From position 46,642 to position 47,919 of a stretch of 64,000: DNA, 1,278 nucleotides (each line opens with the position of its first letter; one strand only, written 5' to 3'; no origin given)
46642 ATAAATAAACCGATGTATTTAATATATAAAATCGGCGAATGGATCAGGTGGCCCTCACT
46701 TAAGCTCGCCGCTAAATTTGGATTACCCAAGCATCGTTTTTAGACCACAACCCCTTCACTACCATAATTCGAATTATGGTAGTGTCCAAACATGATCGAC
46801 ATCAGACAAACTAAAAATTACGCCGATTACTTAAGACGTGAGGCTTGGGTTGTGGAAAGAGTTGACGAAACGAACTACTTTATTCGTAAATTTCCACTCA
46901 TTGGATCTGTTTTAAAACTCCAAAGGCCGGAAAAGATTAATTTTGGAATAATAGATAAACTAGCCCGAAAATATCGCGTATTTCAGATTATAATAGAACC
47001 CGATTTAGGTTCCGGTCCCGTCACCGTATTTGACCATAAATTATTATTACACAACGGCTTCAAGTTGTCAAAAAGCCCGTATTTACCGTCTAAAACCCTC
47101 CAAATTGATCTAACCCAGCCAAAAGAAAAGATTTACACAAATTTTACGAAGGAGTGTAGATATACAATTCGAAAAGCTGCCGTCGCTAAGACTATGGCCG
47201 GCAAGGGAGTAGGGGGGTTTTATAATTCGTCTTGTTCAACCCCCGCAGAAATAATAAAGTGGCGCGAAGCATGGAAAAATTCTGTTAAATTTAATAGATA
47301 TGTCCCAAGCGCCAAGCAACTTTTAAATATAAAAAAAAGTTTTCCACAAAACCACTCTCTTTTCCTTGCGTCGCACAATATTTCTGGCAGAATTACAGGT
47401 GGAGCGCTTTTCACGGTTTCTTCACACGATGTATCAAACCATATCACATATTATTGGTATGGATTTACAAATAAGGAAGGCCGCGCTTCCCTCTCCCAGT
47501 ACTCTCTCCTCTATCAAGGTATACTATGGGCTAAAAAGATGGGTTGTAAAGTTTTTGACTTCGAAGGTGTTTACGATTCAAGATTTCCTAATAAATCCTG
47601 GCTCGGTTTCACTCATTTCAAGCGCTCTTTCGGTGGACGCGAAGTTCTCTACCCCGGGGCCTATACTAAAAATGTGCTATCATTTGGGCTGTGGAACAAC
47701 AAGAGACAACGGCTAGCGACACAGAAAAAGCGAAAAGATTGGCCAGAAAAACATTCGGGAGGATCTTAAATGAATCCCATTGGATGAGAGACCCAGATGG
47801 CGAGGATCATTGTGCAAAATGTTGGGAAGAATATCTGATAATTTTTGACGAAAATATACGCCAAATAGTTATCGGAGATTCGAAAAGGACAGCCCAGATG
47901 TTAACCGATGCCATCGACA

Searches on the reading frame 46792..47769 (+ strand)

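Call 67: search_protein_families(library=pfam, proteins=[window:46792-47769:+], max_evalue=0.0001)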
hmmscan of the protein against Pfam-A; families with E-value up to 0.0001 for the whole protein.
window:46792-47769:+ (325 aa): 1 family
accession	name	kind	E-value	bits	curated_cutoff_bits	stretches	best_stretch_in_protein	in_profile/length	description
PF02388.22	FemAB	-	5.8e-05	22.5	24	0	216-295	317-393/406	FemAB family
